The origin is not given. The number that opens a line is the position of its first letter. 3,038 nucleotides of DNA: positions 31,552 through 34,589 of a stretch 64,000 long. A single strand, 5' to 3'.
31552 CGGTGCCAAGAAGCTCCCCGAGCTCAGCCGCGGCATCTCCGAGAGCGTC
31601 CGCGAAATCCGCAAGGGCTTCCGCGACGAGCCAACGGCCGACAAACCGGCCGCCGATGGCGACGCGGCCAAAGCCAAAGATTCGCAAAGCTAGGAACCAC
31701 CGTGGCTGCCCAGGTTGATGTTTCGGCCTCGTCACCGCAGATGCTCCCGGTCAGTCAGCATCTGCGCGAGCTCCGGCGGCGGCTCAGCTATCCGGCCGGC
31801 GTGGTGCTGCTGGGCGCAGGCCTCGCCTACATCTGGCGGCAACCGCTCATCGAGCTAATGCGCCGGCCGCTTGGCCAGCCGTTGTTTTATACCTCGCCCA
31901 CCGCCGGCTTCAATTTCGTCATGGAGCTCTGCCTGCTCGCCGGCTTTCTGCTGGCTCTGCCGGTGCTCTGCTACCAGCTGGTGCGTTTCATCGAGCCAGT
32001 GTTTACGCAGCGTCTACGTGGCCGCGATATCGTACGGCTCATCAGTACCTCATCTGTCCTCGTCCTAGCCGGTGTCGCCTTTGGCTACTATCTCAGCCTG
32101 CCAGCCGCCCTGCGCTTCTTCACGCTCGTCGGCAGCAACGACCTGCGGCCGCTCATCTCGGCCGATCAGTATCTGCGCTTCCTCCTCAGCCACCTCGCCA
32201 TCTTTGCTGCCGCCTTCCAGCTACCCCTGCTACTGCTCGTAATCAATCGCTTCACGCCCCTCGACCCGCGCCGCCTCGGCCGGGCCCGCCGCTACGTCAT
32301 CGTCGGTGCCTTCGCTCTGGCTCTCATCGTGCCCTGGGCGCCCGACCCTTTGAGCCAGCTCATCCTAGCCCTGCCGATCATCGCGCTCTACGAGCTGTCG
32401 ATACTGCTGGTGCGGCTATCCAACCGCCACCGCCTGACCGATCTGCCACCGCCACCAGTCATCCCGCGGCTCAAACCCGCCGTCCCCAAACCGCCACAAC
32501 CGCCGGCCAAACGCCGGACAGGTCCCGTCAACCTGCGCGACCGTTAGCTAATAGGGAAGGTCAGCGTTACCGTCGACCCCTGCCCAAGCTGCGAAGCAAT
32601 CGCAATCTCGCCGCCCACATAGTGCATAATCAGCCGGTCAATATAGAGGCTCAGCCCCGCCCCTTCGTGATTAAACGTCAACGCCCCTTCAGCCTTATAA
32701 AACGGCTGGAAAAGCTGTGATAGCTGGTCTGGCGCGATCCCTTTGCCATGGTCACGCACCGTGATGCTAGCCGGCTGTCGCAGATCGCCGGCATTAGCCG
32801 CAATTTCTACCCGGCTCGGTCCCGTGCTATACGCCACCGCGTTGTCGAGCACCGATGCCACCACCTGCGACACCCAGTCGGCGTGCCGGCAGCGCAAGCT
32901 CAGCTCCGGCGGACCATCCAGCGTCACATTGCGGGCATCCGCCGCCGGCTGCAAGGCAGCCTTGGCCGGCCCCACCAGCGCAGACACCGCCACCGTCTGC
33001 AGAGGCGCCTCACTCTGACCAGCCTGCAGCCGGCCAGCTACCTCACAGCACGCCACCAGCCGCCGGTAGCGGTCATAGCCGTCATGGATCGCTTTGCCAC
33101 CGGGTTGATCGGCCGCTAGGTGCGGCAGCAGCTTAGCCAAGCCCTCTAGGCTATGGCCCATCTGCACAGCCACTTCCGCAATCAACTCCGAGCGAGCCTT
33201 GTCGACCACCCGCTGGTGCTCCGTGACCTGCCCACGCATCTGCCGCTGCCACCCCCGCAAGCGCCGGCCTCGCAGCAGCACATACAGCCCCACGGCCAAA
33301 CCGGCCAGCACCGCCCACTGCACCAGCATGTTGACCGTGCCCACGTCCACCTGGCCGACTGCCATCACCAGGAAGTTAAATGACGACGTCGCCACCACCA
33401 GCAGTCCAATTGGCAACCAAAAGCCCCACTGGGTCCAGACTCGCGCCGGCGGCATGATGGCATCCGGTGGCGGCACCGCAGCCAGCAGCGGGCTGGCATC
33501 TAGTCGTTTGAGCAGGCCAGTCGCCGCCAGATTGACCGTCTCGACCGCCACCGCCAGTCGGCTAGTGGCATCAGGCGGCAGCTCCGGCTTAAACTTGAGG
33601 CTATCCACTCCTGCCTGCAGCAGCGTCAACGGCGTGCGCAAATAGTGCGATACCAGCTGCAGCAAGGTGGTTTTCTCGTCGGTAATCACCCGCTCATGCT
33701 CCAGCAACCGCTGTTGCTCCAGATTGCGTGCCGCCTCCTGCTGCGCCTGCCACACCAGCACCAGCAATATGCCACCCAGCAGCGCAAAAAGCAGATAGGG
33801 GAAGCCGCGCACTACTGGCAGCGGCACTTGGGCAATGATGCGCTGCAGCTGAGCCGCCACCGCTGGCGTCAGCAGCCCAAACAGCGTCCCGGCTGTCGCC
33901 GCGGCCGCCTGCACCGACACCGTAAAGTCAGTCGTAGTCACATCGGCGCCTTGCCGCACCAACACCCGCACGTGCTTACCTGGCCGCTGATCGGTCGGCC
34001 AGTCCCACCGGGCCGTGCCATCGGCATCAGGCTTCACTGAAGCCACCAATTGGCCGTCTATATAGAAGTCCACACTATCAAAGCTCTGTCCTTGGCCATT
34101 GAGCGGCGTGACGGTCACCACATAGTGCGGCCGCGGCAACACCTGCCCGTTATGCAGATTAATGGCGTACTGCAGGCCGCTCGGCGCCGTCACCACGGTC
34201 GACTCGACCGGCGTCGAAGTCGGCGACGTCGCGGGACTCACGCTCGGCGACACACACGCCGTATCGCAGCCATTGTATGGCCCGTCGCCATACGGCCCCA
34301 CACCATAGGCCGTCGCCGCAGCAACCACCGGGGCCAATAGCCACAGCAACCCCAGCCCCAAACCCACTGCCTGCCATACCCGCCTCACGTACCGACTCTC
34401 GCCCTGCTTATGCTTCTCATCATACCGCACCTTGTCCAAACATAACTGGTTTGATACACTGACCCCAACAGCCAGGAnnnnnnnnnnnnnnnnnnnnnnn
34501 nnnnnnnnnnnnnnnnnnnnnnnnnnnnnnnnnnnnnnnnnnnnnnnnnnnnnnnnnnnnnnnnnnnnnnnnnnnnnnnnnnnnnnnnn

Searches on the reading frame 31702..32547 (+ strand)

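Call 8: search_protein_families(library=pfam, proteins=[window:31702-32547:+], max_evalue=0.001)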
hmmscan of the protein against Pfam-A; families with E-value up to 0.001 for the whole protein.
window:31702-32547:+ (281 aa): 1 family
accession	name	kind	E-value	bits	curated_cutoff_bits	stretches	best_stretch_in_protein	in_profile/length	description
PF00902.23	TatC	-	3.4e-48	164.7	25.1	1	19-225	1-208/208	Sec-independent protein translocase protein (TatC)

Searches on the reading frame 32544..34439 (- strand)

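Call 8: search_protein_families(library=pfam, proteins=[window:32544-34439:-], max_evalue=0.001)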
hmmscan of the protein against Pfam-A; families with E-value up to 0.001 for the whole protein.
window:32544-34439:- (631 aa): 1 family
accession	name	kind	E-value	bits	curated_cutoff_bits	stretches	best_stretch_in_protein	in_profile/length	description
PF02518.31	HATPase_c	-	7e-20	72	26.4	1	520-630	3-109/111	Histidine kinase-, DNA gyrase B-, and HSP90-like ATPase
